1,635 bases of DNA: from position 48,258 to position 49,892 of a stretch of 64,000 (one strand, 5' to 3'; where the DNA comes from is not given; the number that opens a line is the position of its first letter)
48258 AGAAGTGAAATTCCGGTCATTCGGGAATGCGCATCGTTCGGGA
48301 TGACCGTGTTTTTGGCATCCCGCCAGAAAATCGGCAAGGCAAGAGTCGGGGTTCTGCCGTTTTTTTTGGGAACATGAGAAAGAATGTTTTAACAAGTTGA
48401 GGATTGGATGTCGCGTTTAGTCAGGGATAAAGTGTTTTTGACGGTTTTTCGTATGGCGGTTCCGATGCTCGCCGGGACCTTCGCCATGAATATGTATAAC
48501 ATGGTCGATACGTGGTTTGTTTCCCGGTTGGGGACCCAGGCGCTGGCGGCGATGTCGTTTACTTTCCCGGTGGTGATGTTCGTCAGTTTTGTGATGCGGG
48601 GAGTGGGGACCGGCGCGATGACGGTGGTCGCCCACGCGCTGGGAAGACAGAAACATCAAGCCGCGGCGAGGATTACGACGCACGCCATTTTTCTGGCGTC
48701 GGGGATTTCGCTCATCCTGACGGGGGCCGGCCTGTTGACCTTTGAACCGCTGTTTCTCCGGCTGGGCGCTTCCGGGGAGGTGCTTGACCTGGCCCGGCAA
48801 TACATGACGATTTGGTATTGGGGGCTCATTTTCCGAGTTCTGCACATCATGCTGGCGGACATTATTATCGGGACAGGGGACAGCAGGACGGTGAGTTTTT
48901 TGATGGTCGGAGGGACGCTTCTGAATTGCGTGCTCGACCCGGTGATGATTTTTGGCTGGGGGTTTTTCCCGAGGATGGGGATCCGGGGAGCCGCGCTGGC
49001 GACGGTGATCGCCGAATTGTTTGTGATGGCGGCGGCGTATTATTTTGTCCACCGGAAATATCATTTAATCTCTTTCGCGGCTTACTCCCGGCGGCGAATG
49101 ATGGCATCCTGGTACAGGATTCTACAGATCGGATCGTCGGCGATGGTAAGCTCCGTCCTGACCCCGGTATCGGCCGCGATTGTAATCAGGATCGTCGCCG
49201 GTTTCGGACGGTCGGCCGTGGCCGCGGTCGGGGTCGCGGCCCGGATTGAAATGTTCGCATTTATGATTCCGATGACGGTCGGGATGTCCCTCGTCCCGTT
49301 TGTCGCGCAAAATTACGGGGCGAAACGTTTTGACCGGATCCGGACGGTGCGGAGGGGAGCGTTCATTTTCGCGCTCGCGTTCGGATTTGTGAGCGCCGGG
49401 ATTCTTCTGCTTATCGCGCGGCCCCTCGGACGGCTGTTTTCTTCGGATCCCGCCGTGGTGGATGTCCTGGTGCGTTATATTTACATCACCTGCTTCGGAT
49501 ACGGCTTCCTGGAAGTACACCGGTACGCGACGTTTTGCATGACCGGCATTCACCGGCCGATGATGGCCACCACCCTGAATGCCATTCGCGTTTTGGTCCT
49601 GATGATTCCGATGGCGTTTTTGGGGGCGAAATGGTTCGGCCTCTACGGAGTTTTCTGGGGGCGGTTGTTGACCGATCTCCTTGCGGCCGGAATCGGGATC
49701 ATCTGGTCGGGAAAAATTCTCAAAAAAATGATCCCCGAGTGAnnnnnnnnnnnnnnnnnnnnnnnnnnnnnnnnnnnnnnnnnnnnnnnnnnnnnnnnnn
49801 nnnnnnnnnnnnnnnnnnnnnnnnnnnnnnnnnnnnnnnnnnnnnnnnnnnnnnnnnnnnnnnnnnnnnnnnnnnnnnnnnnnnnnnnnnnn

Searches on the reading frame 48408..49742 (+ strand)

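Call 43: search_protein_families(library=pfam, proteins=[window:48408-49742:+], max_evalue=0.00001)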
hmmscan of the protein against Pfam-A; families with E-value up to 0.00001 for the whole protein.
window:48408-49742:+ (444 aa): 1 family
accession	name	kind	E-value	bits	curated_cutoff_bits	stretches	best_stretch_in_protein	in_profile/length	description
PF01554.23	MatE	-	8.4e-57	191.8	24.9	2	19-179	1-161/161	MatE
